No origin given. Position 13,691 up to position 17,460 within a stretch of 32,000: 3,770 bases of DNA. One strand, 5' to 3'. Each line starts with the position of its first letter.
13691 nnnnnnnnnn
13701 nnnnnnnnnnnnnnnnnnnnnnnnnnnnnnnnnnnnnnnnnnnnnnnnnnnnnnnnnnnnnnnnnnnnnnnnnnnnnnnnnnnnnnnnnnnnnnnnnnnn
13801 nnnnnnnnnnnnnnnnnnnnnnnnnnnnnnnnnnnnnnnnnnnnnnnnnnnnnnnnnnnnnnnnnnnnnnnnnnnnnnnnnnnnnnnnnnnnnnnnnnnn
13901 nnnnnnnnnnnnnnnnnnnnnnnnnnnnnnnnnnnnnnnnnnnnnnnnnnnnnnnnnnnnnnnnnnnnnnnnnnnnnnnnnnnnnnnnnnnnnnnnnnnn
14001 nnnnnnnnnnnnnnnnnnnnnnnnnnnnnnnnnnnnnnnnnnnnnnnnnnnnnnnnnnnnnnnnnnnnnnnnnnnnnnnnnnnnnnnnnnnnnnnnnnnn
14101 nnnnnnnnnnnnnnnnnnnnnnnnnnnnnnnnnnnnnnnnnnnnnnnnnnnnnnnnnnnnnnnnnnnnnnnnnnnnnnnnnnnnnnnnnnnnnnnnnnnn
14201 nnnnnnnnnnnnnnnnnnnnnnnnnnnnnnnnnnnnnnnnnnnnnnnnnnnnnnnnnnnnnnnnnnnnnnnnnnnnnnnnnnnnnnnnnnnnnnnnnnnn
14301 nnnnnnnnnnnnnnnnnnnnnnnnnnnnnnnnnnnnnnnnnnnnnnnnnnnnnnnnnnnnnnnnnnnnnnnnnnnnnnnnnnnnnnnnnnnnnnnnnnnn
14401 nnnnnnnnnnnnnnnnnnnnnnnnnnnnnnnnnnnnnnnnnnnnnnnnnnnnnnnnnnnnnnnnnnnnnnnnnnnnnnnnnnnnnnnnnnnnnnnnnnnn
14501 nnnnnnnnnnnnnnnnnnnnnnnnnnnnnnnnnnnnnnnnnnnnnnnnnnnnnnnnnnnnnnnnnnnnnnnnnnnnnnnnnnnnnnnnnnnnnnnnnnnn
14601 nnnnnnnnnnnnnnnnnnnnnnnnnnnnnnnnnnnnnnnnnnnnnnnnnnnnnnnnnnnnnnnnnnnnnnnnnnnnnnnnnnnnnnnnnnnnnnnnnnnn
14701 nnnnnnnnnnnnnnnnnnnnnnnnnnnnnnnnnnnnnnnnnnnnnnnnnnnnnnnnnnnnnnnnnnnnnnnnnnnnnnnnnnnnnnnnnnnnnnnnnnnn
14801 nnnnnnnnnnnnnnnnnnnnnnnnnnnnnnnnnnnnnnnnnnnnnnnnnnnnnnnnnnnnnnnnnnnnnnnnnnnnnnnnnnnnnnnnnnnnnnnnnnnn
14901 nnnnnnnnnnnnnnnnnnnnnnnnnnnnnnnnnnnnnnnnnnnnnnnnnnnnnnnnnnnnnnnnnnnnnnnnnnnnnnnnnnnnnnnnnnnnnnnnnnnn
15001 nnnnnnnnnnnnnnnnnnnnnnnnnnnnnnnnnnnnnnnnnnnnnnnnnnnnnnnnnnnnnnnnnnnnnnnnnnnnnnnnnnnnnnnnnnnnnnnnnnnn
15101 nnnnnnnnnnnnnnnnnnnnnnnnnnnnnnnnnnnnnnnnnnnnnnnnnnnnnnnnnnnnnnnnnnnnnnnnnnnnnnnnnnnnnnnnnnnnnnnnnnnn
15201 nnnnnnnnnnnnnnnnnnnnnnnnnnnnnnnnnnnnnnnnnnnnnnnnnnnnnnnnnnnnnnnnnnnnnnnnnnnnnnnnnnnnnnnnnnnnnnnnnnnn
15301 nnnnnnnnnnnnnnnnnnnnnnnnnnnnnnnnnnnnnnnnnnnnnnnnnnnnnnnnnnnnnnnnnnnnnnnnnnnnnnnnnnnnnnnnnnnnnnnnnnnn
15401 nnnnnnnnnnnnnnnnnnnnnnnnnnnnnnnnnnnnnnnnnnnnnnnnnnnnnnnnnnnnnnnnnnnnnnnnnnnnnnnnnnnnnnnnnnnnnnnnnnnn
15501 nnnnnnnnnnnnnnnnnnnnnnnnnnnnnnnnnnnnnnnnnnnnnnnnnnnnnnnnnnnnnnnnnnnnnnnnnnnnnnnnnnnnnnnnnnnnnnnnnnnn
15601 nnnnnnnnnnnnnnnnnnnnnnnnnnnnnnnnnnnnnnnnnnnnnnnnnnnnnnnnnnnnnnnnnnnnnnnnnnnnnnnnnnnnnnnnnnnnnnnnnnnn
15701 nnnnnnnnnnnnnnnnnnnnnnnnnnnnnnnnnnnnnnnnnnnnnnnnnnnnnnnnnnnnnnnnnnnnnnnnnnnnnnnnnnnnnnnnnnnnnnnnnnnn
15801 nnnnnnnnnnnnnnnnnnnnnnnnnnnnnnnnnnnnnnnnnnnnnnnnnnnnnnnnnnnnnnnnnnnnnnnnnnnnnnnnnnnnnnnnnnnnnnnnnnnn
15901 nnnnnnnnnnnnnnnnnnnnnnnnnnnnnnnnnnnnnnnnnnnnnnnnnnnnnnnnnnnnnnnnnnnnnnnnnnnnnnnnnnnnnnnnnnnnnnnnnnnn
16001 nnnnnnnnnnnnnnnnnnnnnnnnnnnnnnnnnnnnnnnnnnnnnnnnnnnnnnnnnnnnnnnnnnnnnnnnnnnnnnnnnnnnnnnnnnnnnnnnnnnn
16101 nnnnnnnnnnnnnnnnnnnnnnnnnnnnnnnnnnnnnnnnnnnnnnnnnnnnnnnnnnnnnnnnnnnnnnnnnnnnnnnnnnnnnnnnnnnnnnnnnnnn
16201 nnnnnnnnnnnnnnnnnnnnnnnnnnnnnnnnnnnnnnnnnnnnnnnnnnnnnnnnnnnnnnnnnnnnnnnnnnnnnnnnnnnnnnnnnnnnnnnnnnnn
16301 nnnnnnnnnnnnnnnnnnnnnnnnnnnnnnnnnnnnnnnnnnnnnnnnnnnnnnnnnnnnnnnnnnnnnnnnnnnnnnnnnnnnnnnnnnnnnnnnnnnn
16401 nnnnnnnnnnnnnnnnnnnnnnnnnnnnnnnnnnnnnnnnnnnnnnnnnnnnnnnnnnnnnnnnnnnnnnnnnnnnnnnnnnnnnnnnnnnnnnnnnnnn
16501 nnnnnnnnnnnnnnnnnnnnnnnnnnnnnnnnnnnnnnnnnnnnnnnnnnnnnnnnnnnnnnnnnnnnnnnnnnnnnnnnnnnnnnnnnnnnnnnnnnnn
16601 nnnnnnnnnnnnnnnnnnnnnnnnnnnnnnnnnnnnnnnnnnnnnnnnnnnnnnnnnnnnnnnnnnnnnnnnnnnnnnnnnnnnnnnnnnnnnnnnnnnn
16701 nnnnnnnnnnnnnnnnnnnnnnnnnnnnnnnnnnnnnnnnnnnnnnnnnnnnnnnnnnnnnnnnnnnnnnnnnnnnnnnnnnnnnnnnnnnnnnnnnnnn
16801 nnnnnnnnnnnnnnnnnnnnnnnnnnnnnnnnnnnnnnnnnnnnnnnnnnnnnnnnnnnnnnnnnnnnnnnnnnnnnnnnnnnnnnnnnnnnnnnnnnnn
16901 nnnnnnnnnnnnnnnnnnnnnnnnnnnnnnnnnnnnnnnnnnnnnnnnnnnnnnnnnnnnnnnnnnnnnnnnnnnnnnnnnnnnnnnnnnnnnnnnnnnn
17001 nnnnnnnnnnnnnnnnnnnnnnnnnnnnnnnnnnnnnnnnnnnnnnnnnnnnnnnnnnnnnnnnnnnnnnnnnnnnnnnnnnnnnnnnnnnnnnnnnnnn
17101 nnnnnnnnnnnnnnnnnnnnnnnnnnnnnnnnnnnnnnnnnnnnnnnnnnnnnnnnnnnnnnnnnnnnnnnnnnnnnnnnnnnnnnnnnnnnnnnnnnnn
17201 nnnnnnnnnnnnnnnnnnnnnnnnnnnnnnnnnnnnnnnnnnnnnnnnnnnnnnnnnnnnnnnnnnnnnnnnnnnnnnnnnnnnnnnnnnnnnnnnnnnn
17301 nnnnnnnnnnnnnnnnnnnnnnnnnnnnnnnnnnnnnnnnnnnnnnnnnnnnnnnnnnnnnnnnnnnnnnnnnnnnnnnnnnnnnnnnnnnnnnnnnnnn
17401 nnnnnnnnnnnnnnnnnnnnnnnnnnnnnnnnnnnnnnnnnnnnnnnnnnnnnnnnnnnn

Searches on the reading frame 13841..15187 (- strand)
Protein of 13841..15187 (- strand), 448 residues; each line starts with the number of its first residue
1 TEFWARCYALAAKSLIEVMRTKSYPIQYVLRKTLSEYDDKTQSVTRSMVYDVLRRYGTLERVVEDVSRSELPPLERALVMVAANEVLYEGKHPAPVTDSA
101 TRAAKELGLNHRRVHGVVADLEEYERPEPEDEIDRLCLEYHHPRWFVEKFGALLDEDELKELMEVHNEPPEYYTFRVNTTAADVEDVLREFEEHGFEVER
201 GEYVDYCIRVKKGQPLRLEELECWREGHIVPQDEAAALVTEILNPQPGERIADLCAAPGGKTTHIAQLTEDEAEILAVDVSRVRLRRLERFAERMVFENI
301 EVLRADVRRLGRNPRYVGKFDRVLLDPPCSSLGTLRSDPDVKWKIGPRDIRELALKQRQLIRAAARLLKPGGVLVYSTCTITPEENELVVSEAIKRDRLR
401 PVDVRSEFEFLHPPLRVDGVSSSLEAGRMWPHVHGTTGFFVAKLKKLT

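Call 38: search_protein_families(library=pfam, max_evalue=0.01, proteins=[window:13841-15187:-])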
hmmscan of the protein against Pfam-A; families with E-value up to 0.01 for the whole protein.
window:13841-15187:- (448 aa): 10 families
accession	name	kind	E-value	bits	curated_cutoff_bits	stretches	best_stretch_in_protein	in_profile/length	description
PF01189.24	Methyltr_RsmB-F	-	7.9e-59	199.1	27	1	242-445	3-199/199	16S rRNA methyltransferase RsmB/F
PF22458.1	RsmF-B_ferredox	-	2.6e-12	47.2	27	1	142-215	1-72/74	Methyltr_RsmF/B-like, ferredoxin-like domain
PF13847.12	Methyltransf_31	-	3.6e-08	33.7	27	1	247-384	3-114/145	Methyltransferase domain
PF01728.25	FtsJ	-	4.5e-07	30.4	24.1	1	244-388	20-148/181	FtsJ-like methyltransferase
PF13649.12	Methyltransf_25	-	6.2e-07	30.5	27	1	251-324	1-69/97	Methyltransferase domain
PF01029.23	NusB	-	1.4e-05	25.9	23.1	1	11-109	7-117/133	NusB family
PF01209.24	Ubie_methyltran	-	0.00023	21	20.1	0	239-310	39-110/233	ubiE/COQ5 methyltransferase family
PF05175.20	MTS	-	0.0028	17.8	23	0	233-330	17-109/170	Methyltransferase small domain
PF08241.18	Methyltransf_11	-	0.0043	18.1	21.2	0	357-375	76-94/95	Methyltransferase domain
PF08242.18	Methyltransf_12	-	0.0058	17.8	30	0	259-324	8-70/98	Methyltransferase domain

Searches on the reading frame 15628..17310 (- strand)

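Call 37: search_protein_families(library=pfam, max_evalue=0.01, proteins=[window:15628-17310:-])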
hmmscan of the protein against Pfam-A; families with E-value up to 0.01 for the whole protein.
window:15628-17310:- (560 aa): 12 families
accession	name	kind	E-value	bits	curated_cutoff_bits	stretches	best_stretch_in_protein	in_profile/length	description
PF02826.25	2-Hacid_dh_C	-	2.8e-73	245.5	25.1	1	143-319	1-178/178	D-isomer specific 2-hydroxyacid dehydrogenase, NAD binding domain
PF00389.36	2-Hacid_dh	-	1.3e-40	138.7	24.6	1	42-351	1-134/134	D-isomer specific 2-hydroxyacid dehydrogenase, catalytic domain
PF19304.4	PGDH_inter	-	5.3e-13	49.6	27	1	362-468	3-110/119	D-3-phosphoglycerate dehydrogenase intervening domain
PF01842.31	ACT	-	4.2e-12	46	27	1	488-550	2-65/66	ACT domain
PF03446.21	NAD_binding_2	-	7.2e-08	33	21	1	180-284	2-109/161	NAD binding domain of 6-phosphogluconate dehydrogenase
PF03720.21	UDPG_MGDP_dh_C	-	5.2e-06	27.2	30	1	192-244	22-76/103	UDP-glucose/GDP-mannose dehydrogenase family, UDP binding domain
PF01408.29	GFO_IDH_MocA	-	0.00011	23.3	24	1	180-242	3-72/120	Oxidoreductase family, NAD-binding Rossmann fold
PF22629.2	ACT_AHAS_ss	-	0.00011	22.7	27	1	491-552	3-65/67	AHAS small subunit-like ACT domain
PF00670.27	AdoHcyase_NAD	-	0.00029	21.4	27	1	169-269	15-111/162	S-adenosyl-L-homocysteine hydrolase, NAD binding domain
PF03807.23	F420_oxidored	-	0.0011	19.9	21.6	1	180-243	2-70/94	NADP oxidoreductase coenzyme F420-dependent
PF07991.19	KARI_N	-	0.0047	17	20.6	0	175-262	2-89/165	Acetohydroxy acid isomeroreductase, NADPH-binding domain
PF01262.27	AlaDh_PNT_C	-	0.0075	16.1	23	0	182-268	33-129/214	Alanine dehydrogenase/PNT, C-terminal domain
